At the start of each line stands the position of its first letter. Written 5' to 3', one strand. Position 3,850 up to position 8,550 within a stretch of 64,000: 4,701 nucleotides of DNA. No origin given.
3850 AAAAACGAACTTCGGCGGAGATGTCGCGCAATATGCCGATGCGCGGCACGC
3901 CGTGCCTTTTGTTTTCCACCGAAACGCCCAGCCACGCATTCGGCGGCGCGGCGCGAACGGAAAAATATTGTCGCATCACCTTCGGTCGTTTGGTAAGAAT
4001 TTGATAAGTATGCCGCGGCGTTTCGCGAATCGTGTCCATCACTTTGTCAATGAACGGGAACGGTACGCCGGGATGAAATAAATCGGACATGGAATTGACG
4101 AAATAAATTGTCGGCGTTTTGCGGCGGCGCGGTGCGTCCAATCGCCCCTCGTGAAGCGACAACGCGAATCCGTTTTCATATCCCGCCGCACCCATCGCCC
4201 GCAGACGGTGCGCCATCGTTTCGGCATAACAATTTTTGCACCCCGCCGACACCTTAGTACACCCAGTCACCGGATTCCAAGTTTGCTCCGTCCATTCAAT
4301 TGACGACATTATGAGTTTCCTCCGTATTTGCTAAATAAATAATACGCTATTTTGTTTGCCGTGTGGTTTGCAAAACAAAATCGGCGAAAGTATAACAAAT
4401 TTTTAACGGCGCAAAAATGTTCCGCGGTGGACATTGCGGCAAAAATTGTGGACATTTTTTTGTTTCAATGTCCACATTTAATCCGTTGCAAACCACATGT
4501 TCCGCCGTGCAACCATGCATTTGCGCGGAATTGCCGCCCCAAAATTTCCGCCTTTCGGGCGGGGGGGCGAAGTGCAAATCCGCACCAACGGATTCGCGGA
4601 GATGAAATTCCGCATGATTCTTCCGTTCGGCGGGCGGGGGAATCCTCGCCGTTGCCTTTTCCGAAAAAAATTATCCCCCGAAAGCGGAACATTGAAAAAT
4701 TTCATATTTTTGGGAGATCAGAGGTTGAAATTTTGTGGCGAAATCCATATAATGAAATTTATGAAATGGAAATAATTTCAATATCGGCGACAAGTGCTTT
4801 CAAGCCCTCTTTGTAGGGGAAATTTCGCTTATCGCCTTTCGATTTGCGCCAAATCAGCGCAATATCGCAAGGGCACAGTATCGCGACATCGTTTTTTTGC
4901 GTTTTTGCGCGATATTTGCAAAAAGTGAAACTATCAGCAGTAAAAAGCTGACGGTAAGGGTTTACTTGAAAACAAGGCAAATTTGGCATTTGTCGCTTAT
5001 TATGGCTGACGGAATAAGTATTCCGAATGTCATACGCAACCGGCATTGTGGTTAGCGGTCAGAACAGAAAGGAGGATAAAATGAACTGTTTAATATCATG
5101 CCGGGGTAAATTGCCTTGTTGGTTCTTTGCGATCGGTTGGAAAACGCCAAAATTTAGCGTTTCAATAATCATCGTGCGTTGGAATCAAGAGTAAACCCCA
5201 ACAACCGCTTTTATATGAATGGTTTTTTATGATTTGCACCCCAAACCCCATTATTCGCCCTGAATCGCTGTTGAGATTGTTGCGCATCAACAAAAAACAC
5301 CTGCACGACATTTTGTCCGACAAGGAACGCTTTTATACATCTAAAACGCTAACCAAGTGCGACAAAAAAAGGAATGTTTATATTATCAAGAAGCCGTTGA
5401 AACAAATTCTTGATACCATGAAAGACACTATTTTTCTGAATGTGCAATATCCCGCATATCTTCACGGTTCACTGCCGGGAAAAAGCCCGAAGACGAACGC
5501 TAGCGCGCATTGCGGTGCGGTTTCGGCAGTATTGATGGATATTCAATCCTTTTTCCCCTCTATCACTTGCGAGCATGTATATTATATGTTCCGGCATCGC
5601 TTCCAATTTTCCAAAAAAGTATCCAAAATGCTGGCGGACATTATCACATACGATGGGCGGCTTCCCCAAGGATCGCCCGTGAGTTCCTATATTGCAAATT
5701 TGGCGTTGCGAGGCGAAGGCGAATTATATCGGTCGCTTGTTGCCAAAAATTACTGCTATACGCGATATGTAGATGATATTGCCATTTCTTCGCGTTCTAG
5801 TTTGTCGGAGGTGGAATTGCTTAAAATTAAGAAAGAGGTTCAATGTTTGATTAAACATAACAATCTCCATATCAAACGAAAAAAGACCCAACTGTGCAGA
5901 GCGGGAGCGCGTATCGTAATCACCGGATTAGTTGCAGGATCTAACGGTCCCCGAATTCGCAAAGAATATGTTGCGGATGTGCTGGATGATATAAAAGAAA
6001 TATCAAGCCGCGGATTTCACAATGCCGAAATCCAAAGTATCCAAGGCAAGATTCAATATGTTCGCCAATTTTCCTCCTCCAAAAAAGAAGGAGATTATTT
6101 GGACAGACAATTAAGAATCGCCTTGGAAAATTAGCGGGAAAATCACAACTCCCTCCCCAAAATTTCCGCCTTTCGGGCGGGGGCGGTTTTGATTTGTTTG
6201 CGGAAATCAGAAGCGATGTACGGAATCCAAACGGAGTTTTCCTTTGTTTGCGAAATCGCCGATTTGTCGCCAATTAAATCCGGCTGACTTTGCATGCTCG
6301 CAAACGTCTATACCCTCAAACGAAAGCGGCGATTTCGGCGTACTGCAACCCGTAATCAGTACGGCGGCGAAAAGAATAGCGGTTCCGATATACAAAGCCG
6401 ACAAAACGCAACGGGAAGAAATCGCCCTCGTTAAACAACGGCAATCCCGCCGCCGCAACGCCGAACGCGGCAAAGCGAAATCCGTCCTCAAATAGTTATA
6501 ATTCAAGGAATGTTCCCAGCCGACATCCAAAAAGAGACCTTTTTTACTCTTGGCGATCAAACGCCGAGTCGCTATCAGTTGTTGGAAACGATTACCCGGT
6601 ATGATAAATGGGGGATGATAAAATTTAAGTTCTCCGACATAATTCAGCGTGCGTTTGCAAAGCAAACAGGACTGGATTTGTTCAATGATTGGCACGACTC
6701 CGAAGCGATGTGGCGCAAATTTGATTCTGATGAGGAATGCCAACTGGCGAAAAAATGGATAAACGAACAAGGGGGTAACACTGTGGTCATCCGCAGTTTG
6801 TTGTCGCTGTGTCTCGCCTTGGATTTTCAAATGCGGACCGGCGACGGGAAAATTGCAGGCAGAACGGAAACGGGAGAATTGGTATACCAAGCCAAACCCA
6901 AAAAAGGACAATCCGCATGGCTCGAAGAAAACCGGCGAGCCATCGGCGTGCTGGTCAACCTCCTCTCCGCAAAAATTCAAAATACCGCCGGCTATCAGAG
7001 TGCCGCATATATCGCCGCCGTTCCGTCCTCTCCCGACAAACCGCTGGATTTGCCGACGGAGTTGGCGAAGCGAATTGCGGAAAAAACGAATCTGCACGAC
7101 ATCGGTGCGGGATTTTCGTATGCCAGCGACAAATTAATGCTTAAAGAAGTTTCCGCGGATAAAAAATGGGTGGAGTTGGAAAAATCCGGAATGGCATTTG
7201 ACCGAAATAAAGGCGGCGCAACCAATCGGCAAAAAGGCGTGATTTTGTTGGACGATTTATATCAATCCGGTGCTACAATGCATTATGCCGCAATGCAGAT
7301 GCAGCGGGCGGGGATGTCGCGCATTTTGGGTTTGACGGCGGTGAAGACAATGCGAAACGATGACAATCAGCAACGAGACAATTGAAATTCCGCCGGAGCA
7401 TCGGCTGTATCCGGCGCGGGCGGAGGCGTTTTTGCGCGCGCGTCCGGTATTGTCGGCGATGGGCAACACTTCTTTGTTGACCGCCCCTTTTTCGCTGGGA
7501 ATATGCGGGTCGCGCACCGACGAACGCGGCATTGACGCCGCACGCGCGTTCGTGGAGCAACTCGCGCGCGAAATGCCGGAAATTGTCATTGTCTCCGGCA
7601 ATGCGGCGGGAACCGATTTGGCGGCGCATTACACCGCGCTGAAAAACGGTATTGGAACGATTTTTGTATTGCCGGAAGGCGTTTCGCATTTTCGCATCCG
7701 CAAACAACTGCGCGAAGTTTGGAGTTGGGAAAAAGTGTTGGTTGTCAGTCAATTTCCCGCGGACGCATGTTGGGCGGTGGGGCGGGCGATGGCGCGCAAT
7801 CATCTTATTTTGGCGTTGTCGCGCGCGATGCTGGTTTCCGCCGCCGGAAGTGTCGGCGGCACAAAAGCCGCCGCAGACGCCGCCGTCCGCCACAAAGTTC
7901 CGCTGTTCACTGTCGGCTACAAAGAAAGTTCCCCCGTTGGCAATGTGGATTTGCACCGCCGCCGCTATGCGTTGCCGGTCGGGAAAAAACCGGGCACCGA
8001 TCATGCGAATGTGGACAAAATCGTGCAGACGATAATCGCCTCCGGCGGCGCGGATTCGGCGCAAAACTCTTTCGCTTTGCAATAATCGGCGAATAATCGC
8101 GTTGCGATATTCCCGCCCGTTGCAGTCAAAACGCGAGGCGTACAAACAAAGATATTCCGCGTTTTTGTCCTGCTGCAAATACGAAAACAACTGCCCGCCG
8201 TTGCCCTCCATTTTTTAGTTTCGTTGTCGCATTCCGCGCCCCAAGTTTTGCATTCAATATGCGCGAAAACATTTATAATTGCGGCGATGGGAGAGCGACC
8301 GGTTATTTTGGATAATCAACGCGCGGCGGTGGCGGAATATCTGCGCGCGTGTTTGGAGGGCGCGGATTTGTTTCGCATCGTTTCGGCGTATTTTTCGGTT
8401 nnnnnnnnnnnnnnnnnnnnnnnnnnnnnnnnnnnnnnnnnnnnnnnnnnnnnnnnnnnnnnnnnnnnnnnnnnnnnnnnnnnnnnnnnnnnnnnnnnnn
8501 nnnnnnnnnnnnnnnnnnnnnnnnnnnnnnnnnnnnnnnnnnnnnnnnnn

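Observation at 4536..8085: Retron-like locus: RT with VTG motif, candidate msr/msd, and a coupled PRTase + DprA/SLOG-like gene pair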

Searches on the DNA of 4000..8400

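Call 5: search_rna_families(source=window, start=4000, end=8400, threshold=evalue, max_evalue=10, show_alignments=3)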
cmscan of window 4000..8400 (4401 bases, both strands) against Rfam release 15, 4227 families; matches with E-value up to 10: 4.
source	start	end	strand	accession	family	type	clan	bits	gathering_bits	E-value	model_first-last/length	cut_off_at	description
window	5205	5298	-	RF02217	ZNFX1-AS1_3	Gene; lncRNA;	-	23.5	60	1.7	1-87/87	no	ZNFX1 antisense RNA 1 conserved region 3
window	4694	4779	+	RF02730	JA02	Gene; sRNA;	-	22.7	49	7.9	1-116/116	no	Aggregatibacter sRNA JA02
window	4633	4781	-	RF02593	NsiR8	Gene; sRNA;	-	17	61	9.8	1-172/172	no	Nitrogen stress-induced RNA 8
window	6208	6379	+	RF04317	aceE-II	Cis-reg;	-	13.3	100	3.4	1-190/190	no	aceE-II ncRNA motif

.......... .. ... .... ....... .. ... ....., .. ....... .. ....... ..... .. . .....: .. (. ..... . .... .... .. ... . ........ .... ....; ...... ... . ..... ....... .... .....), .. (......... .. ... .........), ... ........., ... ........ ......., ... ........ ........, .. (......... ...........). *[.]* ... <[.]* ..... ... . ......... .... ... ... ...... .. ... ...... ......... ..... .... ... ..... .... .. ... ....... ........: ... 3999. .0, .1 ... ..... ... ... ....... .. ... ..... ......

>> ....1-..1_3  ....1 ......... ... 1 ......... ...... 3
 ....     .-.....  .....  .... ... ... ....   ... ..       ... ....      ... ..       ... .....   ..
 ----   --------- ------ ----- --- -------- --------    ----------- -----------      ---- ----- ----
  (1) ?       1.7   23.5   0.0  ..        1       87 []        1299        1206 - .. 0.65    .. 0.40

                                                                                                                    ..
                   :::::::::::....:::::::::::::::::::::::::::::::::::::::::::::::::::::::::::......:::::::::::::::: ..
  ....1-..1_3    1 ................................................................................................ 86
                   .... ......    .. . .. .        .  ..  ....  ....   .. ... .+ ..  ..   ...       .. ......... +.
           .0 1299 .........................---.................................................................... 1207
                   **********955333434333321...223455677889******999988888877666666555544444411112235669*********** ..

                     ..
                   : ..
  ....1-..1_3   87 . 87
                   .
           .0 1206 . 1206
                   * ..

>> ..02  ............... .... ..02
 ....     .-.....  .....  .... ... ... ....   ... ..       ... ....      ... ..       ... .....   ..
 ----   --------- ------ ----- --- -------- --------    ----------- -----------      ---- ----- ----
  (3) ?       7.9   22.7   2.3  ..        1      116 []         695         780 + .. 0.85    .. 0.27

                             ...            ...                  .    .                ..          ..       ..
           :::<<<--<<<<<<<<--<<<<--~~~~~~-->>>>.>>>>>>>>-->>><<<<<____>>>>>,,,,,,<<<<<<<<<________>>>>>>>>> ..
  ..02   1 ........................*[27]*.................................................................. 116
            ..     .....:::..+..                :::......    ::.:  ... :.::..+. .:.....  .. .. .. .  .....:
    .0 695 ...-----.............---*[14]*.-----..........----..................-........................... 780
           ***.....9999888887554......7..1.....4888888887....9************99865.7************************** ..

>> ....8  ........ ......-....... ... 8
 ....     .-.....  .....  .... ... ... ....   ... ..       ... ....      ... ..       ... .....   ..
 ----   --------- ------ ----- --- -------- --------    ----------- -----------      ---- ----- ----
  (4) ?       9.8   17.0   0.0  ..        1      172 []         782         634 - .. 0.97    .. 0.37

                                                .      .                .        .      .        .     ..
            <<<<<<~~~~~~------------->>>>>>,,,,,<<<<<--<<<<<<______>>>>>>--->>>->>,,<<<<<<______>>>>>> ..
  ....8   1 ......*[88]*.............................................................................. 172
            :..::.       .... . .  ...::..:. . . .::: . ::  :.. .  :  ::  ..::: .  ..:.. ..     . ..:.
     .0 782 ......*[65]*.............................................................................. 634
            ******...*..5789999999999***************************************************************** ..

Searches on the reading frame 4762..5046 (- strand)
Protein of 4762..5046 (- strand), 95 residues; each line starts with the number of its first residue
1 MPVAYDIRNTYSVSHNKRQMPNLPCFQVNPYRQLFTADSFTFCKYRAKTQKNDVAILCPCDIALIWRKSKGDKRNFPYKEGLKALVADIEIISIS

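Call 67: search_protein_families(library=pfam, proteins=[window:4762-5046:-], max_evalue=0.1)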
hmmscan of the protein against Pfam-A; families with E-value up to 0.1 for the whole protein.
seq(95 aa): 0 families

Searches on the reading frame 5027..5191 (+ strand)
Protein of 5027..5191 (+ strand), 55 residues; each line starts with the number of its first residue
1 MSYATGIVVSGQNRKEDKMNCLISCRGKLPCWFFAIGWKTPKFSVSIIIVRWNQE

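Call 67: search_protein_families(library=pfam, proteins=[window:5027-5191:+], max_evalue=0.1)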
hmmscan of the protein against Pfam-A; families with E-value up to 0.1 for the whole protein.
seq(55 aa): 0 families
